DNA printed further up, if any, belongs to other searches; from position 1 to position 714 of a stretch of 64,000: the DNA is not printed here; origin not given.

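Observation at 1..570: Two divergent genes are both decapitated at the same point, a Dam methylase and an S8 peptidase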

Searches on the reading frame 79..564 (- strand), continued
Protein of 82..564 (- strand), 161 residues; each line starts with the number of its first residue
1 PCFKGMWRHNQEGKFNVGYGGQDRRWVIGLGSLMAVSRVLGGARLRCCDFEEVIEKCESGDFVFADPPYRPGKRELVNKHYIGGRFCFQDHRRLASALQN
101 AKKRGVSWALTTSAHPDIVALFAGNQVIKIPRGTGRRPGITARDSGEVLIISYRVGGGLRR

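Call 32: search_protein_families(library=padloc, proteins=[window:82-564:-, L003:167-988:+, L003:988-2997:+, L003:3019-4341:+, L003:4546-5082:+, L001:8857-10182:+, L001:10664-11401:+], max_evalue=0.001)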
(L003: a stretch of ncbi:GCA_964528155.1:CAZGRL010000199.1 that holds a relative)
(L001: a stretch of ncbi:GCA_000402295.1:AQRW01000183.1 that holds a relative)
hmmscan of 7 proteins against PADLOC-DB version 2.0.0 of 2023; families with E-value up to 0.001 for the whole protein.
window:82-564:- (161 aa): 10 families
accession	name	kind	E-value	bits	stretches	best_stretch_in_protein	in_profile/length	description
PDLC03294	MTase_II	-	4.7e-24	83.4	1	2-130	119-247/272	Type II methyltransferase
PDLC03266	MTase_II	-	5.8e-21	73.2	1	2-123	130-251/285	Type II methyltransferase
PDLC03735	oMTase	-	1.3e-20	72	1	2-131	130-259/284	orphan methyltransferase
PDLC03261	MTase_II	-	9.7e-18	61.8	1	2-124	135-258/643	Type II methyltransferase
PDLC03729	oMTase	-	2.5e-16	58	1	2-132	118-249/275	orphan methyltransferase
PDLC03247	MTase_II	-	6.7e-11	39.9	1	30-137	144-247/282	Type II methyltransferase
PDLC03349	MTase_II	-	6.2e-08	30.1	1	2-96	203-297/374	Type II methyltransferase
PDLC03264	MTase_II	-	1.5e-06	25.7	1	2-102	127-228/306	Type II methyltransferase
PDLC03383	MTase_II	-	2.9e-06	24.9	1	3-111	153-259/318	Type II methyltransferase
PDLC04018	PD-Lambda-5_B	-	7.3e-05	20.2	1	51-128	180-249/291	-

L003:167-988:+ (274 aa): 21 families
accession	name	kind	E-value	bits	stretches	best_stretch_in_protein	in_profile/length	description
PDLC03294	MTase_II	-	3.7e-58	195.3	1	4-242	6-246/272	Type II methyltransferase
PDLC03261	MTase_II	-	8e-46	154.6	1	5-240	27-261/643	Type II methyltransferase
PDLC03266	MTase_II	-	1.8e-45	153.6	1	3-236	15-251/285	Type II methyltransferase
PDLC03735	oMTase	-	1.6e-43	147.2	1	2-243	7-258/284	orphan methyltransferase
PDLC03729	oMTase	-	4.4e-43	145.8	1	4-228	6-228/275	orphan methyltransferase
PDLC03247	MTase_II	-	5e-29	99.4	1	1-242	1-239/282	Type II methyltransferase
PDLC03264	MTase_II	-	2.4e-22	77.5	1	10-215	19-228/306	Type II methyltransferase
PDLC03349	MTase_II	-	8.8e-19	65.8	2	104-184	192-277/374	Type II methyltransferase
PDLC04018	PD-Lambda-5_B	-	2.4e-18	64.4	1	5-240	7-248/291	-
PDLC03244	MTase_II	-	1.8e-16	58.1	1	5-184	30-212/295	Type II methyltransferase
PDLC03383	MTase_II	-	5.7e-16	56.8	2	109-224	146-259/318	Type II methyltransferase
PDLC03344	MTase_II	-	8.9e-16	56.1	1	4-137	5-142/154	Type II methyltransferase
PDLC03302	MTase_II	-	1.2e-15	55.3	1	3-225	360-576/626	Type II methyltransferase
PDLC03253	MTase_II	-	5.6e-13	47.2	1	6-237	7-225/253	Type II methyltransferase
PDLC03717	oMTase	-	1.5e-11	42.2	1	1-190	1-192/285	orphan methyltransferase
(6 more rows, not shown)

L003:988-2997:+ (670 aa): 12 families
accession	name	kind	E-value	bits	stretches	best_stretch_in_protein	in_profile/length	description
PDLC04102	HerA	-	6.4e-20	69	2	492-614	447-578/654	-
PDLC02185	HerA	-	4.6e-17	59.9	2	515-620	422-526/585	-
PDLC04105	HerA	-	3.3e-16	57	2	501-616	377-496/576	-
PDLC04106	HerA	-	2.6e-15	54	2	504-619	470-592/667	-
PDLC04100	HerA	-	5.3e-14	49.8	2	539-621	433-521/580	-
PDLC02188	HerA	-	9.7e-12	42.5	1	494-613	366-500/578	-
PDLC04097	HerA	-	3.3e-11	40.5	1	505-620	434-557/618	-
PDLC04098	HerA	-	3.9e-11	40.2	1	502-608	483-599/686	-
PDLC04104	HerA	-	2.2e-08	31.2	1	507-615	184-296/379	-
PDLC04140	mad8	-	6.3e-08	30.5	1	215-632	20-277/314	mads_8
PDLC01055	HerA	-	1.4e-06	25.4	0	506-630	384-501/532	Type III coevolved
PDLC04103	HerA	-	1.6e-06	24.8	0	568-626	469-527/579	-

L003:3019-4341:+ (441 aa): 0 families

L003:4546-5082:+ (179 aa): 12 families
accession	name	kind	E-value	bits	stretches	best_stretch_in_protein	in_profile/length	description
PDLC00691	Effector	-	9.4e-45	150.6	1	1-169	3-165/176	2TM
PDLC00668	Effector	-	2.1e-37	126.8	1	2-164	11-172/184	2TM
PDLC02364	PycTM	-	7.7e-28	95.9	1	3-167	7-151/160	-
PDLC02365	PycTM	-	3.8e-27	93.6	1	1-171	1-162/165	-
PDLC02363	PycTM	-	1.5e-25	87.9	1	4-161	8-145/154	-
PDLC00700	Effector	-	9.2e-10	36.8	1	3-160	6-158/173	2TM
PDLC00711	Effector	-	9.6e-07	27.2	1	13-166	19-158/164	2TM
PDLC00698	Effector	-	2.7e-06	25.5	1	3-164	8-184/198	2TM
PDLC00678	Effector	-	4e-06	25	1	22-154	31-159/184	2TM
PDLC00692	Effector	-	2.4e-05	22.2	1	18-168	20-153/167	2TM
PDLC00685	Effector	-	0.00028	18.7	1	85-161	91-161/174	2TM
PDLC02362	PycTM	-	0.00033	19.4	0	91-163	13-64/74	-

L001:8857-10182:+ (442 aa): 0 families

L001:10664-11401:+ (246 aa): 0 families

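Call 33: search_protein_families(library=pfam, proteins=[L003:988-2997:+, L003:3019-4341:+, L001:8857-10182:+, L001:10664-11401:+, L001:5367-5672:+], max_evalue=0.01)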
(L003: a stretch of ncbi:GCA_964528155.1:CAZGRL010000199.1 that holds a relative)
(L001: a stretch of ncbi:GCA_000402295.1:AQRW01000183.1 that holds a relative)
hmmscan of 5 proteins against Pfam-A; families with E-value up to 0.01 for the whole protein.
L003:988-2997:+ (670 aa): 1 family
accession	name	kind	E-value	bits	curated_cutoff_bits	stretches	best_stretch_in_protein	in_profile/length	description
PF01935.23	DUF87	-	9.7e-12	45.9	23.2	1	209-309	10-91/220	Helicase HerA, central domain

L003:3019-4341:+ (441 aa): 2 families
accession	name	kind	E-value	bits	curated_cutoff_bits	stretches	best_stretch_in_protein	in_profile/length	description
PF08271.17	Zn_Ribbon_TF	-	0.0015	18.5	29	1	180-206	1-27/43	TFIIB zinc-binding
PF22289.1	DmmA-like_C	-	0.0022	18.3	27.4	1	181-212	3-32/44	Dimethylamine monooxygenase subunit DmmA-like, C-terminal domain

L001:8857-10182:+ (442 aa): 2 families
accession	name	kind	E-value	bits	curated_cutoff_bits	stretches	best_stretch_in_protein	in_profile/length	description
PF22289.1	DmmA-like_C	-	0.0017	18.7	27.4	1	181-212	3-32/44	Dimethylamine monooxygenase subunit DmmA-like, C-terminal domain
PF08271.17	Zn_Ribbon_TF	-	0.0033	17.4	29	1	180-208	1-29/43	TFIIB zinc-binding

L001:10664-11401:+ (246 aa): 0 families

L001:5367-5672:+ (102 aa): 0 families
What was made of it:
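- Closest known: Classical type II restriction-modification operon. Different: The partner is a HerA-like ATPase plus an unknown protein (calls 32, 33).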

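Call 36: search_dna_similar(query=window:82-564:-, collection=plasmids, mode=protein, max_rows=15)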
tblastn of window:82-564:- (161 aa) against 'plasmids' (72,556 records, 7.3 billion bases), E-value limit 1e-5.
Records with a match: 1761; places in all: 1770; records where one place covers at least 80% of the query: 1125.
Best place of each record, by identity: <60% 1761.
By first word of the organism name: Escherichia 868; Salmonella 381; Enterobacter 271; Klebsiella 76; Citrobacter 40; Leclercia 12; Lactiplantibacillus 11; Shigella 10; Acinetobacter 8; Raoultella 8; and 39 more.
By predicted mobility (MOB-suite, as given by PLSDB): conjugative 960; non-mobilizable 785; mobilizable 16.
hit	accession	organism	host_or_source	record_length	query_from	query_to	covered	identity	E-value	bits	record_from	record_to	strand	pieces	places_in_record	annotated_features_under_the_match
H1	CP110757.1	Klebsiella pneumoniae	Homo sapiens,urine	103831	2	146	90%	36.7%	1e-17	86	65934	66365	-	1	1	Dam family site-specific DNA-(adenine-N6)-methyltransferase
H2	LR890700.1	Klebsiella pneumoniae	Homo sapiens,rectal swab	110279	2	146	90%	36.7%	1e-17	86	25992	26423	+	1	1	record has no annotation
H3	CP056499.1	Klebsiella oxytoca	culture,Wastewater influent sample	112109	2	146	90%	36.7%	5e-17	84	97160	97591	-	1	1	Dam family site-specific DNA-(adenine-N6)-methyltransferase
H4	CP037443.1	Klebsiella sp. PO552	Homo sapiens,blood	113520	2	146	90%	36.7%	5e-17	84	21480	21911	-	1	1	Dam family site-specific DNA-(adenine-N6)-methyltransferase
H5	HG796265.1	uncultured bacterium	-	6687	3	154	94%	32.5%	6e-11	66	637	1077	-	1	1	CDS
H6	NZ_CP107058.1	Escherichia coli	Laboratory selected 6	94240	2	125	77%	38.7%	1e-18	89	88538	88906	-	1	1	Dam family site-specific DNA-(adenine-N6)-methyltransferase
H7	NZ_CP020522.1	Escherichia coli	Homo sapiens,human,urine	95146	2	125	77%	38.7%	1e-18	89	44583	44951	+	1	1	Dam family site-specific DNA-(adenine-N6)-methyltransferase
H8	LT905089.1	Salmonella enterica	Homo sapiens,not known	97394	2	125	77%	38.7%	1e-18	89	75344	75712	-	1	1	record has no annotation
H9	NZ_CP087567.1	Escherichia coli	chicken,Tissue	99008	2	125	77%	38.7%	1e-18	89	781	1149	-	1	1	Dam family site-specific DNA-(adenine-N6)-methyltransferase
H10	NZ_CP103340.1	Acinetobacter baumannii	Homo sapiens,metagenomic assembly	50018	2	132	81%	36.6%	2e-19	91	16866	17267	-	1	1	Dam family site-specific DNA-(adenine-N6)-methyltransferase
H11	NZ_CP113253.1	Levilactobacillus brevis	pure culture,Chinese sauerkraut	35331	3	156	96%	30.9%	2e-8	59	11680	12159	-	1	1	DNA adenine methylase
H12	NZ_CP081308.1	Escherichia coli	Homo sapiens,urine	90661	2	125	77%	38.1%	1e-16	83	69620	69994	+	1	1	none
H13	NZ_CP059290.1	Escherichia coli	Homo sapiens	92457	2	122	75%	38.8%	3e-18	87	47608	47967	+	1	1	Dam family site-specific DNA-(adenine-N6)-methyltransferase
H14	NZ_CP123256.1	Escherichia coli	chicken,individual chicken feces,feces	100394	2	122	75%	38.8%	4e-18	87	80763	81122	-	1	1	Dam family site-specific DNA-(adenine-N6)-methyltransferase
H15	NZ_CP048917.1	Escherichia coli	Homo sapiens,ascitic fluid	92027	2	122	75%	38.8%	4e-18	87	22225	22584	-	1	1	Dam family site-specific DNA-(adenine-N6)-methyltransferase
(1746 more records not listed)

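Call 37: search_dna_similar(query=window:82-564:-, collection=phages, mode=protein, max_rows=10)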
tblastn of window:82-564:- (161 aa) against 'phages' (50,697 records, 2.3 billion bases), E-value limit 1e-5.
Records with a match: 190; places in all: 190; records where one place covers at least 80% of the query: 54.
Best place of each record, by identity: <60% 190.
By first word of the organism name: Klebsiella 49; Erwinia 31; Salmonella 31; Escherichia 26; Pectobacterium 14; Nodularia 9; Streptococcus 6; Mycoplasma 4; Enterobacteria 3; Cronobacter 3; and 10 more.
By host as written in the record: Klebsiella pneumoniae 31; - 30; Escherichia coli 13; Erwinia amylovora 12; Erwinia amylovora ATCC 29780 10; Salmonella enterica 6; Streptococcus thermophilus ST62990 4; Nodularia spumigena KAC65 4; and 52 more.
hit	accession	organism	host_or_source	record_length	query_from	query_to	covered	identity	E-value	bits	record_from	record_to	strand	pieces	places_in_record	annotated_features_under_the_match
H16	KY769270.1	Pectobacterium phage phiA41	Pectobacterium wasabiae SCC3193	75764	2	159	98%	33.5%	1e-12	70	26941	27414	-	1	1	dam: DNA adenine methylase family protein | hypothetical protein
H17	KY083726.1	Pectobacterium phage A38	Pectobacterium wasabiae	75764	2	159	98%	33.5%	1e-12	70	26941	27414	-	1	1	dam: DNA adenine methylase family protein | hypothetical protein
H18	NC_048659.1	Pectobacterium phage phiA41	Pectobacterium wasabiae SCC3193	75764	2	159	98%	33.5%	1e-12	70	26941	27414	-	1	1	dam: DNA methyltransferase | hypothetical protein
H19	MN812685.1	Pectobacterium phage Arno152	Pectobacterium atrosepticum F41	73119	2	159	98%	32.9%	2e-12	69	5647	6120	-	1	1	record has no annotation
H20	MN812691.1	Pectobacterium phage Horatius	Dickeya solani F155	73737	2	159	98%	32.9%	2e-12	69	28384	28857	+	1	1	DNA methylase | hypothetical protein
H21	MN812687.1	Pectobacterium phage Possum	Pectobacterium atrosepticum F41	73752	2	159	98%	32.9%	2e-12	69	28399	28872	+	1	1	DNA methylase | hypothetical protein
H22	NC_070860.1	Pectobacterium phage Possum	Pectobacterium atrosepticum F41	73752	2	159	98%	32.9%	2e-12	69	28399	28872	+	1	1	DNA methylase | hypothetical protein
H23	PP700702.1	Erwinia phage MIF8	Erwinia sp. TAC1.XII.93.8 (de Vries et ...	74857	2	148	91%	35.1%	5e-14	74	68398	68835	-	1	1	DNA methyltransferase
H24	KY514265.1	Pectobacterium phage vB_PatP_CB3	Pectobacterium atrosepticum DSM 30186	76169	2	149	92%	32.9%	1e-12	70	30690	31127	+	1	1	DNA methylase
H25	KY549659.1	Pectobacterium phage vB_PatP_CB4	Pectobacterium atrosepticum DSM 30186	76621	2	149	92%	32.9%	1e-12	70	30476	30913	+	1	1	DNA methylase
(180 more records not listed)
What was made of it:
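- Tried and rejected: Only distant matches, below 40% identity, in the phage and plasmid collections (calls 36, 37).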

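Call 41: find_encoding_contigs(protein=P0133, flank=7000, max_places=3)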
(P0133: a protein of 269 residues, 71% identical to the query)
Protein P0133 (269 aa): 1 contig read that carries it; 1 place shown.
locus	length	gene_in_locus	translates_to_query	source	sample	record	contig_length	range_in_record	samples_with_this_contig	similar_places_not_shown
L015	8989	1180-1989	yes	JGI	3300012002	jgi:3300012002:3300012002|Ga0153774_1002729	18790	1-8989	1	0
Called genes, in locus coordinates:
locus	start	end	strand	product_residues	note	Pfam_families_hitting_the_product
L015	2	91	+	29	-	?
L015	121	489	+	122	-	PF10686:YAcAr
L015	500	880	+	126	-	-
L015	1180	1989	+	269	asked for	PF02086:MethyltransfD12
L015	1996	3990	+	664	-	PF01935:DUF87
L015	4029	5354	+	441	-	-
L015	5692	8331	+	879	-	PF00580:UvrD-helicase, PF13245:AAA_19, PF13361:UvrD_C, PF13538:UvrD_C_2 (faint)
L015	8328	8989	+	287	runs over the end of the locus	PF12705:PDDEXK_1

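Call 42: find_encoding_contigs(protein=P0140, flank=7000, max_places=3)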
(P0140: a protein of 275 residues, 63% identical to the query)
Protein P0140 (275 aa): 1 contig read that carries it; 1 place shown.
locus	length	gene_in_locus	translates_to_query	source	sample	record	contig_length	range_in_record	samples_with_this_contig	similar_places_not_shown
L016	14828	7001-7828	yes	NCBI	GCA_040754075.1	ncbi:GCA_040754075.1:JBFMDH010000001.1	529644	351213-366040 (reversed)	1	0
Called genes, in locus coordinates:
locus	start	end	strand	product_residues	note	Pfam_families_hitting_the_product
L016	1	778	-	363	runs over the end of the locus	PF00535:Glycos_transf_2, PF10111:Glyco_tranf_2_2, PF13641:Glyco_tranf_2_3, PF13712:Glyco_tranf_2_5 (faint), PF13632:Glyco_trans_2_3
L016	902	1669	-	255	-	-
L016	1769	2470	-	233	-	-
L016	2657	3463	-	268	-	-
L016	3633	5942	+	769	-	PF22422:MGH1-like_GH, PF01204:Trehalase (weak)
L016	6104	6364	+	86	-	-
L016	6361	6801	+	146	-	PF01850:PIN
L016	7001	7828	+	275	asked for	PF02086:MethyltransfD12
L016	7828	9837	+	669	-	PF01935:DUF87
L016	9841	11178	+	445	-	-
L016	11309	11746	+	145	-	PF01316:Arg_repressor, PF02863:Arg_repressor_C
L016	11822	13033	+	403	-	PF00764:Arginosuc_synth, PF20979:Arginosuc_syn_C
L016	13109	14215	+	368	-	-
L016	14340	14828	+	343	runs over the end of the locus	PF01118:Semialdhyde_dh, PF22698:Semialdhyde_dhC_1, PF02774:Semialdhyde_dhC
